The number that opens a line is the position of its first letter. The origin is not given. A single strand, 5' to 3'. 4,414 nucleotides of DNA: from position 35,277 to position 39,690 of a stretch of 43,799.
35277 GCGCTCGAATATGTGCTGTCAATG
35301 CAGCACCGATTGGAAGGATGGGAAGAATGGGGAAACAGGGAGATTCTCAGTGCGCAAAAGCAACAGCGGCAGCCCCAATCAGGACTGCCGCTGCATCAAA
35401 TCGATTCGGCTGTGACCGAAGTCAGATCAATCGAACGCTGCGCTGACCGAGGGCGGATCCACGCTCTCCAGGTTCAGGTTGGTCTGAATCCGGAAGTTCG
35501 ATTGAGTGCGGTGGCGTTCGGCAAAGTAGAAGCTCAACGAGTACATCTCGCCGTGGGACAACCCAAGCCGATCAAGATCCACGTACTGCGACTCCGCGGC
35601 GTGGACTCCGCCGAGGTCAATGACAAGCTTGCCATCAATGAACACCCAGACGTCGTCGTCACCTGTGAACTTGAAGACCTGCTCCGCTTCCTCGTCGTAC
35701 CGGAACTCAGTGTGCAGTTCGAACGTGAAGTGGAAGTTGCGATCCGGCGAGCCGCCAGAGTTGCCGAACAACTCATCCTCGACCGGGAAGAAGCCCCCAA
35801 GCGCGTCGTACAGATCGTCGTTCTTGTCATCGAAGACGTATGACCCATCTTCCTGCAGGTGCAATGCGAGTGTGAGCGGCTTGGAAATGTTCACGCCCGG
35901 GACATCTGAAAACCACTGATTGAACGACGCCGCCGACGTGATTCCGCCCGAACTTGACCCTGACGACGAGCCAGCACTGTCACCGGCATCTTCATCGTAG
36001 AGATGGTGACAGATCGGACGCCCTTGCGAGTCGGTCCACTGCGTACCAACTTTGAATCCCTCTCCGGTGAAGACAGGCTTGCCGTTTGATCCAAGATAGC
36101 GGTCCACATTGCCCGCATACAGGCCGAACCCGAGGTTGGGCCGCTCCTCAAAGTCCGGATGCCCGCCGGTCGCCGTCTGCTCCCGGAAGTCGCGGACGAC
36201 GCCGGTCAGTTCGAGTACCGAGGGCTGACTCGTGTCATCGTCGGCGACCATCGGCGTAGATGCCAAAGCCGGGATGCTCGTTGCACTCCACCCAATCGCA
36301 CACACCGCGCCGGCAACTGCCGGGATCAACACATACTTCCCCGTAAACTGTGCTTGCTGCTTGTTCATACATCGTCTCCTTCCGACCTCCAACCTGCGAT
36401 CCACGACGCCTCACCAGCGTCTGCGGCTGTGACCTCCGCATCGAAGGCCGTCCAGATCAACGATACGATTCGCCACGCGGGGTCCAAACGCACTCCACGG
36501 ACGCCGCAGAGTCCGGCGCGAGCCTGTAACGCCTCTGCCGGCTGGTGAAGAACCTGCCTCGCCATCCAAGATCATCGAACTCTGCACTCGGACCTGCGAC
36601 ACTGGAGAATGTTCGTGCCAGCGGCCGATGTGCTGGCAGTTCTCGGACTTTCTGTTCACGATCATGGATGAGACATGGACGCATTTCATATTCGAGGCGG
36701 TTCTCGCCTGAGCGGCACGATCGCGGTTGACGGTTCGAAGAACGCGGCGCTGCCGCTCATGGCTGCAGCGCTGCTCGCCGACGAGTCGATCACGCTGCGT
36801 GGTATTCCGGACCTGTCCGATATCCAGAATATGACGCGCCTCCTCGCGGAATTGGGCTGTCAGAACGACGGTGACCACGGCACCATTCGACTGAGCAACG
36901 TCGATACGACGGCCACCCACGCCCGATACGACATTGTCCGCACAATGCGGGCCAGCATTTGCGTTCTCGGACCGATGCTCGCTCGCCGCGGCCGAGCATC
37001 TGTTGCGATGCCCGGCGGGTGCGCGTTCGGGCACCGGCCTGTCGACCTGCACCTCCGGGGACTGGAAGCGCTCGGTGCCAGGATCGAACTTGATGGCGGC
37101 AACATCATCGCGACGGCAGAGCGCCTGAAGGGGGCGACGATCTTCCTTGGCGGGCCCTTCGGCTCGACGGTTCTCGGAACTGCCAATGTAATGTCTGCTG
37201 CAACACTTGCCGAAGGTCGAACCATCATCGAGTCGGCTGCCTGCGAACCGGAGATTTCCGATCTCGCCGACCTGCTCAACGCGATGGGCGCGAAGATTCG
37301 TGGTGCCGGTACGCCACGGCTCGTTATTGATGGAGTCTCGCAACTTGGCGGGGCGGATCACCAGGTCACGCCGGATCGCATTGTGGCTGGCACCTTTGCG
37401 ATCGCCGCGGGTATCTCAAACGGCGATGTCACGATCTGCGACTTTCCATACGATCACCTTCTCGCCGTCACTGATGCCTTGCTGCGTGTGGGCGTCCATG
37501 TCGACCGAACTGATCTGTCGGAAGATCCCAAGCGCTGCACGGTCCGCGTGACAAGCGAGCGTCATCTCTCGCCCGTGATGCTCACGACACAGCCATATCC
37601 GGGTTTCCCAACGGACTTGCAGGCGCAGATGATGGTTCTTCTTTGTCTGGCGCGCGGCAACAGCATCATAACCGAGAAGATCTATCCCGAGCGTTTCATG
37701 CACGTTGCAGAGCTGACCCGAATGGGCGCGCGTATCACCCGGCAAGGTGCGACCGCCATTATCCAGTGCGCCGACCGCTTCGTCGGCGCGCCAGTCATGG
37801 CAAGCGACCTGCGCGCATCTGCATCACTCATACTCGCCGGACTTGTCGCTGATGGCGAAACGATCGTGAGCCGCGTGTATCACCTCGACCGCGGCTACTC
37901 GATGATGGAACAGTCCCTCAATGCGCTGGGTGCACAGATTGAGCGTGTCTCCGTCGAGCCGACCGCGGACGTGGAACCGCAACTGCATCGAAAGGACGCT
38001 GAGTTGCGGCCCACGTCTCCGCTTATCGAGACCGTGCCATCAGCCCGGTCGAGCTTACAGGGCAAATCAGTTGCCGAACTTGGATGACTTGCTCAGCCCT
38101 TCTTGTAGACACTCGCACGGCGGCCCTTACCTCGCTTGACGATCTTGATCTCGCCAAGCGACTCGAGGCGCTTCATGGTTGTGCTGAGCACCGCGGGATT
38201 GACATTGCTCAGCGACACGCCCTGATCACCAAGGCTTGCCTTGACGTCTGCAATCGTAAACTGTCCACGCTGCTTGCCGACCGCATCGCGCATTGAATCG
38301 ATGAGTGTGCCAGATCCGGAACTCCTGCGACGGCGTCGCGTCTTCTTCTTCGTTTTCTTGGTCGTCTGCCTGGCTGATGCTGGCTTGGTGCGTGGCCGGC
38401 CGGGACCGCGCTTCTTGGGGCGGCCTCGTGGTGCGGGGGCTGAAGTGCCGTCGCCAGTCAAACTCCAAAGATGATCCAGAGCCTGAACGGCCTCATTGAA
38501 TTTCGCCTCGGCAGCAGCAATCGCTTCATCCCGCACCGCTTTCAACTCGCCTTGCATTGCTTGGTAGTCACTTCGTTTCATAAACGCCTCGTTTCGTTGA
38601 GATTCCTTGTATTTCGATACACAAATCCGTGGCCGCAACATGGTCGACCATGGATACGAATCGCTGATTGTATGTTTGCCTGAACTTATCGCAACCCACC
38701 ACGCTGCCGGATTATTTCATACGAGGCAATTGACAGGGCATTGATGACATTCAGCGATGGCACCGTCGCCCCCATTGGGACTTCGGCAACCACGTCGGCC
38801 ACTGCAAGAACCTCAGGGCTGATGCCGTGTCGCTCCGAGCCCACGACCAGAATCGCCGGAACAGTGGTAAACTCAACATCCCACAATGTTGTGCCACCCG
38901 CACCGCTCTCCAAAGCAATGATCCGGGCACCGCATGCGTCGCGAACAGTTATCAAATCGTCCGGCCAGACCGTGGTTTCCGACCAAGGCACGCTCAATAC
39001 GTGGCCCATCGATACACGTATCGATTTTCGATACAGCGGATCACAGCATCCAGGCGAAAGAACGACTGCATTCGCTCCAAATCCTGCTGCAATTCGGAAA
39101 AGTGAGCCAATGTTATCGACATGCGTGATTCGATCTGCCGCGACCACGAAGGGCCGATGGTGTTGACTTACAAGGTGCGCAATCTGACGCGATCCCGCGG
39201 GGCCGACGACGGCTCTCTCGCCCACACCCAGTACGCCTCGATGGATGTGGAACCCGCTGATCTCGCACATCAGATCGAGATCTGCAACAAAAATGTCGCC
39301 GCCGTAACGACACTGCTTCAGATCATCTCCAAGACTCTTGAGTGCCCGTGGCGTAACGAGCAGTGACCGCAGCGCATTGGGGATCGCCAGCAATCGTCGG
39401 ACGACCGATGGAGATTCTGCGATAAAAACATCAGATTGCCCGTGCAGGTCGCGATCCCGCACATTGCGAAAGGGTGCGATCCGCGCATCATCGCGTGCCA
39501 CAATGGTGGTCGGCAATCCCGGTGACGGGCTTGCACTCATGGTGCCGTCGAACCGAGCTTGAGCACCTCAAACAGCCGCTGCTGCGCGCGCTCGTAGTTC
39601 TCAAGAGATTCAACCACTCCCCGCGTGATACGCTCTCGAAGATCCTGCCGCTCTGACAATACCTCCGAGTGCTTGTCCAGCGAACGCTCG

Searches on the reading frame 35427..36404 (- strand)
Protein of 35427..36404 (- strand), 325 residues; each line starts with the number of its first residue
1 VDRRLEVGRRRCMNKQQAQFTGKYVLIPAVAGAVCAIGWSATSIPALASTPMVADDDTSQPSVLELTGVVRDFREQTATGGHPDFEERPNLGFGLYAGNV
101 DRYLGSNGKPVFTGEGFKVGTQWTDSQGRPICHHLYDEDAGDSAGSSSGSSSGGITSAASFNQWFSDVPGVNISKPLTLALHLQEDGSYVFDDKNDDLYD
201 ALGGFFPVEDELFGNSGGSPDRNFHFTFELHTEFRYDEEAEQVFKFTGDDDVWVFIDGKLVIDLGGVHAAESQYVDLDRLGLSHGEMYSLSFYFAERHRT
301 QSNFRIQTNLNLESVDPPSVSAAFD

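Call 9: search_protein_families(library=pfam, proteins=[window:35427-36404:-], max_evalue=0.01)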
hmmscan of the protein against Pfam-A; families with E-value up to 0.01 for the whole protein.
window:35427-36404:- (325 aa): 1 family
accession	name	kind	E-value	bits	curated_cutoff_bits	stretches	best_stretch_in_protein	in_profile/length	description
PF07691.17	PA14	-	1.1e-14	54.9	24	1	219-318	39-141/147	PA14 domain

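Call 45: search_protein_families(library=ncbifam, proteins=[window:35427-36404:-], max_evalue=0.01)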
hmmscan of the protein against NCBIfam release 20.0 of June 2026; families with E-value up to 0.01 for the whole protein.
window:35427-36404:- (325 aa): 1 family
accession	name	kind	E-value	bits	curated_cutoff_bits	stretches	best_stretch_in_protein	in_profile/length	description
TIGR02148.1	Fibro_Slime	domain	6.9e-35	119.4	45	1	222-312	2-90/90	fibro-slime domain-containing protein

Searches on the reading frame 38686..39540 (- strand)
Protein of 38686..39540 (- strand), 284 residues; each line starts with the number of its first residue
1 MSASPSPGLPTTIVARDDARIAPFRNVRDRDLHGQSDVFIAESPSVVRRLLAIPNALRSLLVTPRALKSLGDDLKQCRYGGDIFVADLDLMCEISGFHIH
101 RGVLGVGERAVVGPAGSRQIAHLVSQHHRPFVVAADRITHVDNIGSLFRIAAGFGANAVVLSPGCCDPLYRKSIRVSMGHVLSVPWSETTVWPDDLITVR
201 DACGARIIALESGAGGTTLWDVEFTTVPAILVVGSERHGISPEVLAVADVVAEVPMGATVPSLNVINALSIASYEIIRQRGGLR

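Call 27: search_protein_families(library=pfam, proteins=[window:38686-39540:-], max_evalue=0.001)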
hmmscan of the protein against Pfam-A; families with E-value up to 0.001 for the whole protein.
window:38686-39540:- (284 aa): 1 family
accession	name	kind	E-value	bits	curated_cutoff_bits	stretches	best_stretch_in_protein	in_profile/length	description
PF00588.24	SpoU_methylase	-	2.1e-27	96.4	29.7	1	131-274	2-142/142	SpoU rRNA Methylase family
